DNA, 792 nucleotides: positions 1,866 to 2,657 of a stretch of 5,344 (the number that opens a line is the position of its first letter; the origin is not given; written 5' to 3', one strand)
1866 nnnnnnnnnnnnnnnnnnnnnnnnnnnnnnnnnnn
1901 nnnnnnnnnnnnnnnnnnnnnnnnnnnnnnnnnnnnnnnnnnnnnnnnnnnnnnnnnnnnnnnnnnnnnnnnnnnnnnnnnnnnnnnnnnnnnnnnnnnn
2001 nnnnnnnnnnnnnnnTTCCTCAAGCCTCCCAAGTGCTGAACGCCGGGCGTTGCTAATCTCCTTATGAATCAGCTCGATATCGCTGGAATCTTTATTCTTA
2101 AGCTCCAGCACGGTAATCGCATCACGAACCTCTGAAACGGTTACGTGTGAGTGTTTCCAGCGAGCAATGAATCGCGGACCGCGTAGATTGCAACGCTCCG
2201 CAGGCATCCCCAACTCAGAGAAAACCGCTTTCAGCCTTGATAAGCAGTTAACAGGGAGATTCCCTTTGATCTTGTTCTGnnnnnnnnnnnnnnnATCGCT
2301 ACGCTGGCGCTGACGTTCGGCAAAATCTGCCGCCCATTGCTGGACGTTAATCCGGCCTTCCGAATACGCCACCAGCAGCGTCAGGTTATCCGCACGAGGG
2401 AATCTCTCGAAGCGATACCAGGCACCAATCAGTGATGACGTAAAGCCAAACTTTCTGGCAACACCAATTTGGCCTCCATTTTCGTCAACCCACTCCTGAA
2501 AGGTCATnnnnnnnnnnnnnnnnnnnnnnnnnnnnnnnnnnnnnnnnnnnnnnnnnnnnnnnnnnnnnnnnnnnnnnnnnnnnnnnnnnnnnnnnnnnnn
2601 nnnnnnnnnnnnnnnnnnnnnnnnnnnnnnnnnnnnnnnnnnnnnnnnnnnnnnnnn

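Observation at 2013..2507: Cro-position protein is 164 aa, with about 100 extra residues beyond the HTH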

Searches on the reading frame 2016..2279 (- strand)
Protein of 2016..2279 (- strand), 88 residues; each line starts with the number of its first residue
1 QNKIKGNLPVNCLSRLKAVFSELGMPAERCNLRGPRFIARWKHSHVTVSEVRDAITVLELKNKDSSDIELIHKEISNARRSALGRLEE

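Call 50: find_homologous_proteins(query=A3, max_evalue=0.1)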
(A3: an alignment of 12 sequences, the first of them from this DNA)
Query A3 (12 sequences) (88 aa, profile of the alignment): 4 proteins with E <= 0.1 among 2491 candidates.
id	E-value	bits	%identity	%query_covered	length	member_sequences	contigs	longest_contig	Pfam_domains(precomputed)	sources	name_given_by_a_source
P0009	2.1e-35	138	97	100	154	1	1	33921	-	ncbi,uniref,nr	ncbi:hypothetical protein [Escherichia coli]|uniref:hypothetical protein n=1 Tax=Escherichia coli Ta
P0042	2.9e-30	122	100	85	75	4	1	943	-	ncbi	ncbi:TPA: hypothetical protein ACNG5W_005269, partial [Escherichia coli]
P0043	7.7e-24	101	98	73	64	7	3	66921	-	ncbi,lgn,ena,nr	ncbi:hypothetical protein OHD37_25805 [Escherichia coli]|nr:hypothetical protein [Escherichia coli] 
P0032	1.3e-18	85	39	76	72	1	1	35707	-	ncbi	ncbi:hypothetical protein, partial [Candidatus Pantoea gossypiicola]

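Call 51: search_solved_structures(query=A3, max_evalue=10, show_alignments=4)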
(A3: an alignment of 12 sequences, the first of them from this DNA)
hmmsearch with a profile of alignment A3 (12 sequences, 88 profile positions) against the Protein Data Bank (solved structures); distinct sequences matched with E-value up to 10: 6.
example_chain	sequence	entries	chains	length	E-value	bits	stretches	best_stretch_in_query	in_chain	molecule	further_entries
3ox5_A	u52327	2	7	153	0.34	14.2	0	46-75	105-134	Calcium-binding protein 1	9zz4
2lan_A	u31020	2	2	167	0.46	13.8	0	46-75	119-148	Calcium-binding protein 1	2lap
3ox6_A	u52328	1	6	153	0.58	13.5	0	46-75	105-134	Calcium-binding protein 1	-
2k7c_A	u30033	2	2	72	0.67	13.2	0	46-75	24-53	Calcium-binding protein 1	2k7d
5cwj_A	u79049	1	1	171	0.7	13.2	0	49-77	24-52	Designed helical repeat protein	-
6jlc_A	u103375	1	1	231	2.4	11.4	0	12-61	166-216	CAMP factor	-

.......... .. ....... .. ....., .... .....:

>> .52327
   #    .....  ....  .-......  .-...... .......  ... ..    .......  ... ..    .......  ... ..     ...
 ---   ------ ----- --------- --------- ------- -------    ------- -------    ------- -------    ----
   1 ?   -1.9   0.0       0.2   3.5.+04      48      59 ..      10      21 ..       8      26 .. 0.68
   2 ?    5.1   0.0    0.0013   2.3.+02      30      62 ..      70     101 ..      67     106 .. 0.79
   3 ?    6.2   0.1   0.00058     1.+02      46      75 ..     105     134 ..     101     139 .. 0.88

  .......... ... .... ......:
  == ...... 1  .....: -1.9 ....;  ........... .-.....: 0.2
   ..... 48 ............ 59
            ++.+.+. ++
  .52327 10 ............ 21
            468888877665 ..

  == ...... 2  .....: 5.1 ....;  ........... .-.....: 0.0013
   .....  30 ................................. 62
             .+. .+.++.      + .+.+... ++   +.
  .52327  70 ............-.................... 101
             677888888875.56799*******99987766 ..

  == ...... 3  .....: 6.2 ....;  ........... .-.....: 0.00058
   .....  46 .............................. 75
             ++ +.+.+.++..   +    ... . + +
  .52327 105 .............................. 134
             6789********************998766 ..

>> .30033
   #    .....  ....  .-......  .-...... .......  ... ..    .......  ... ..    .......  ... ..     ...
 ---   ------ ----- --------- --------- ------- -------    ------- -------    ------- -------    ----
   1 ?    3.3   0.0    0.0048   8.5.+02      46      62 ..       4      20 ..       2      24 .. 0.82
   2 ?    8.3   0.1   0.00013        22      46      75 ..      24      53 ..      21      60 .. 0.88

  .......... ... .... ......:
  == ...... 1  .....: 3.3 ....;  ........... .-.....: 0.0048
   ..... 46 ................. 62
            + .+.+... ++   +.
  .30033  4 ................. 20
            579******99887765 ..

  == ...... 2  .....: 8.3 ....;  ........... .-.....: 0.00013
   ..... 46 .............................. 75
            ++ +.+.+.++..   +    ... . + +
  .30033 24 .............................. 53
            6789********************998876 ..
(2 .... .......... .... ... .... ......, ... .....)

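Call 52: search_protein_families(library=pfam, alignment_id=A3, max_evalue=10)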
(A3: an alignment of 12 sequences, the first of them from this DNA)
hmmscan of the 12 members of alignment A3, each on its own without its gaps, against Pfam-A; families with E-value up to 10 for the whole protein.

A. member 1, seq(88 aa): 0 families

B. families by the number of members that match (of 12 scanned): 5 families
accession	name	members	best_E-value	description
PF14178.11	YppF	1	0.0031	YppF-like protein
PF19938.4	DUF6400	1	0.09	Family of unknown function (DUF6400)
PF01610.23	DDE_Tnp_ISL3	1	0.16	Transposase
PF22900.2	UCH_UBL1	1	0.17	Ubiquitin carboxyl-terminal hydrolases, Ubiquitin-like 1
PF12949.13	HeH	1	0.18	HeH/LEM domain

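Call 53: search_protein_families(library=phrogs, alignment_id=A3, max_evalue=10)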
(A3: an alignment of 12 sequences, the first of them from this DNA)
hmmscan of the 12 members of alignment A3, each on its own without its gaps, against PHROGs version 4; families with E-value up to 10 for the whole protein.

A. member 1, seq(88 aa): 2 families
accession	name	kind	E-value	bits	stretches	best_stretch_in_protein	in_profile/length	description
phrog_7452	-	unknown function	2.2e-52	178.3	1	1-88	77-164/164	-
phrog_22144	-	unknown function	0.25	12.7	1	44-73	59-87/90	-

B. families by the number of members that match (of 12 scanned): 9 families
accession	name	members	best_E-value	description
phrog_7452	-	12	2.2e-52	-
phrog_26178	-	2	0.031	-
phrog_31182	-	1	0.032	-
phrog_8431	-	1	0.054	-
phrog_11322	-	1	0.11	-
phrog_9283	-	1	0.13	-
phrog_36992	-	1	0.17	-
phrog_22144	-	1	0.25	-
phrog_3475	-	1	0.25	minor tail protein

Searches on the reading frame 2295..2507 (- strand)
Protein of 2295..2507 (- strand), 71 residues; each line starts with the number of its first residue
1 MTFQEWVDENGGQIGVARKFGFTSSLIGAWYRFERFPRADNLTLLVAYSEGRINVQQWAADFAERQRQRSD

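Call 57: search_solved_structures(query=A4, max_evalue=1, show_alignments=2)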
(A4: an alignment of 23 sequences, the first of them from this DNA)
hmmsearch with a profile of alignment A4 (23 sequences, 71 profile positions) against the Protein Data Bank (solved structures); distinct sequences matched with E-value up to 1: 21.
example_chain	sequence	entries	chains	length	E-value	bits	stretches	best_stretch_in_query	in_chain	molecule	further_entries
2kpj_A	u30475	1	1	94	0.0021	21.1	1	8-48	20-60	SOS-response transcriptional repressor, LexA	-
1rzs_A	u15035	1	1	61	0.0093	19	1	4-31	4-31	Regulatory protein cro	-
5w8y_A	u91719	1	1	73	0.014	18.4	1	7-59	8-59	protein XPH1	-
2a63_A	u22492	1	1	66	0.022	17.8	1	10-35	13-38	Regulatory protein cro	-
3bd1_A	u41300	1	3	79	0.034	17.2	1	7-54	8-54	Cro protein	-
5w8z_A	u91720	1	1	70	0.039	17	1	3-36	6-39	XPH2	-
2elh_A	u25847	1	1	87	0.045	16.8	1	12-33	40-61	CG11849-PA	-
2pij_A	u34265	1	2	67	0.095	15.8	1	3-35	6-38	Prophage Pfl 6 Cro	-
8tac_A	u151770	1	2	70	0.1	15.6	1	12-48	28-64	DBP48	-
2glo_A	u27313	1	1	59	0.17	15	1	10-34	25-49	brinker CG9653-PA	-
2jml_A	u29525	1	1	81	0.2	14.7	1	14-39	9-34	DNA BINDING DOMAIN/TRANSCRIPTIONAL REGULATOR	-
9vzy_A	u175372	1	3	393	0.37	13.9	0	6-49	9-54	HTH cro/C1-type domain-containing protein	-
7nhn_o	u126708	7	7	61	0.37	13.9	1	14-42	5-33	30S ribosomal protein S14 type Z | Small ribosomal subunit protein uS14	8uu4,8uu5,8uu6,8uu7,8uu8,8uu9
7t8i_A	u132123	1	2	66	0.43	13.7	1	12-47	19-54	Phage element (ICEBs1)transcriptional regulator (Xre family)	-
7zbs_X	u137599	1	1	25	0.44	13.6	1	9-27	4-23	HTH_8cm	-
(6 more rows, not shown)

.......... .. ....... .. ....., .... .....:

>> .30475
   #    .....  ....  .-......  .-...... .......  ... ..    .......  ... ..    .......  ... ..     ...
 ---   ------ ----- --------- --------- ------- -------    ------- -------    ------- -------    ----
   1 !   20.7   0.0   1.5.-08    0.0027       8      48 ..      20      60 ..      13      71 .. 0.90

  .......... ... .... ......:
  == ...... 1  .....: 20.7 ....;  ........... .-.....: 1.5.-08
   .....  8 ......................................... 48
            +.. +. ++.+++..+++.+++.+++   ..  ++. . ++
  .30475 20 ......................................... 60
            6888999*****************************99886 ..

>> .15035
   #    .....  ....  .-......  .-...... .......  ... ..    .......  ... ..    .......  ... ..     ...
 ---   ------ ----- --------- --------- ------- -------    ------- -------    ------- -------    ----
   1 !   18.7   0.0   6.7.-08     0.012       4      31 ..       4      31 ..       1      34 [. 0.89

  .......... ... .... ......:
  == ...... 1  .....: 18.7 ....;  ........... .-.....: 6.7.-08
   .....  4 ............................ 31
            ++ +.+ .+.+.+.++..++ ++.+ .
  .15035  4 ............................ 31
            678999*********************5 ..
